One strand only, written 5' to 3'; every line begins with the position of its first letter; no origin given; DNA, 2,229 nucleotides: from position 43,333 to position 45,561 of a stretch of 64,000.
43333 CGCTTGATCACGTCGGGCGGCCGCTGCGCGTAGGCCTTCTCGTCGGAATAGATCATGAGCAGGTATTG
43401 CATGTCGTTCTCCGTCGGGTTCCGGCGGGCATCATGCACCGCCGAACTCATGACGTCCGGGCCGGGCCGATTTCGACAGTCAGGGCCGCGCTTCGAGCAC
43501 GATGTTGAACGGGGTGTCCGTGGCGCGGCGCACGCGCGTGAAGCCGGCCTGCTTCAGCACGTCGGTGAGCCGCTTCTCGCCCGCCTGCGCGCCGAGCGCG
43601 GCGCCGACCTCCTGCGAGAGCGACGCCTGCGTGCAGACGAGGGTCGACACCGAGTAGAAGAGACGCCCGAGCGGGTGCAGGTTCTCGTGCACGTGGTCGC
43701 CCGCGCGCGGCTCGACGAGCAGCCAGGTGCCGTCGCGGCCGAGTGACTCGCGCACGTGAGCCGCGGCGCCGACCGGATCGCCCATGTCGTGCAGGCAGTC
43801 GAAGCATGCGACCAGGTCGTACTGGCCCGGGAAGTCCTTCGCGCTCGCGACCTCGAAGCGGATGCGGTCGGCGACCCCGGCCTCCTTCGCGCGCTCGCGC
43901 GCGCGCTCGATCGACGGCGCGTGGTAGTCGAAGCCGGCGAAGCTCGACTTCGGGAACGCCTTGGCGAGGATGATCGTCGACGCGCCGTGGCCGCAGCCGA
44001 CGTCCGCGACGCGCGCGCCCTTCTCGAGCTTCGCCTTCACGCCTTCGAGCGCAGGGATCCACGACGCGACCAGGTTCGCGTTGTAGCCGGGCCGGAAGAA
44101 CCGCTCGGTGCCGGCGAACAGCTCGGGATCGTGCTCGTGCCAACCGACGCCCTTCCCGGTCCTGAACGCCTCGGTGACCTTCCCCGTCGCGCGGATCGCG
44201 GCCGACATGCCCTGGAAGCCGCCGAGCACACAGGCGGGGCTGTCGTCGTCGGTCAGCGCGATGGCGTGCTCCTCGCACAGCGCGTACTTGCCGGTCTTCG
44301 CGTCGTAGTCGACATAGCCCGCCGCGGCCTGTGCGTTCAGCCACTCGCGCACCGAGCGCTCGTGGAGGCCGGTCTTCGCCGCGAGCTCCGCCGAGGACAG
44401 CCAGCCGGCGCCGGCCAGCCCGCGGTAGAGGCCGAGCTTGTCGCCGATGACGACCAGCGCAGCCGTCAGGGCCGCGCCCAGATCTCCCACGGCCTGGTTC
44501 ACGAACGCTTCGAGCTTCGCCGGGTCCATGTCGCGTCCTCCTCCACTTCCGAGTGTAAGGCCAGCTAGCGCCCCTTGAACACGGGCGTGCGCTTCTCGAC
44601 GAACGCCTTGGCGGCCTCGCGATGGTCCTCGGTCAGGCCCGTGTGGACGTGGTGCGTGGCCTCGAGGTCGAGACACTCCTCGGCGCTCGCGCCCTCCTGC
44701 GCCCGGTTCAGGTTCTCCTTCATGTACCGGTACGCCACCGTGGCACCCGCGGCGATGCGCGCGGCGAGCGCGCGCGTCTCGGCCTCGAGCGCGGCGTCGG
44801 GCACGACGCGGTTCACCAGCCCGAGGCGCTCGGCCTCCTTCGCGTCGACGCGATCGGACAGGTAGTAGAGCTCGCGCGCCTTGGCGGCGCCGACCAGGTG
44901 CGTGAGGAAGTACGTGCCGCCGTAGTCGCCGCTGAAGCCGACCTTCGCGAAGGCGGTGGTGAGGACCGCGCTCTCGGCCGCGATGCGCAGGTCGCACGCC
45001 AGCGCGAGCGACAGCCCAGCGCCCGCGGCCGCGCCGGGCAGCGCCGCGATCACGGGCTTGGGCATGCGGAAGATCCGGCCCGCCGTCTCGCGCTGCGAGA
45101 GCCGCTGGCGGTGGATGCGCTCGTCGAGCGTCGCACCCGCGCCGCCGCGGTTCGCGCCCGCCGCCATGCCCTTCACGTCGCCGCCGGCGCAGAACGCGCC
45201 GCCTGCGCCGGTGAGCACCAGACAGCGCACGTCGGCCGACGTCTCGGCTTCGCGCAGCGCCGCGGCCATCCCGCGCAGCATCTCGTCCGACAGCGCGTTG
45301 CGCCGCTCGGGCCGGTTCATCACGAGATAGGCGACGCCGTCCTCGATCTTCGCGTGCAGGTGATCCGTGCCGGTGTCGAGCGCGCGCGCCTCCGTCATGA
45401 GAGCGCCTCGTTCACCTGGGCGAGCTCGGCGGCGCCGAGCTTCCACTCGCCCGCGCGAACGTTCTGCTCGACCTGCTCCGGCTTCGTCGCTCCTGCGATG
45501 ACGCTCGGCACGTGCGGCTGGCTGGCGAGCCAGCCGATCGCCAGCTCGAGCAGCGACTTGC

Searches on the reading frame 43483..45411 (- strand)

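Call 31: search_protein_families(library=pfam, proteins=[window:43483-45411:-], max_evalue=0.00001)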
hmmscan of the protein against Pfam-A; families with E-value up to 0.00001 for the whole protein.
window:43483-45411:- (643 aa): 7 families
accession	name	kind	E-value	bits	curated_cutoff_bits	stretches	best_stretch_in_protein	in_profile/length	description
PF13847.12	Methyltransf_31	-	2.1e-17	63.6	27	1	463-577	2-121/145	Methyltransferase domain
PF21320.3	HTH_65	-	2.2e-16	60.2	24.1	1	316-387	3-74/75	Rv2258c-like winged HTH domain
PF08242.18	Methyltransf_12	-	3.4e-15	57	30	1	470-561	2-96/98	Methyltransferase domain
PF13649.12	Methyltransf_25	-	1.6e-14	54.8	27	1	468-560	1-96/97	Methyltransferase domain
PF13489.12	Methyltransf_23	-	1.2e-12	48.3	27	1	458-579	16-130/164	Methyltransferase domain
PF08241.18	Methyltransf_11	-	5.7e-11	43.4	21.2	1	470-562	2-92/95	Methyltransferase domain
PF05175.20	MTS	-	3.1e-06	27.4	23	1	464-538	31-106/170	Methyltransferase small domain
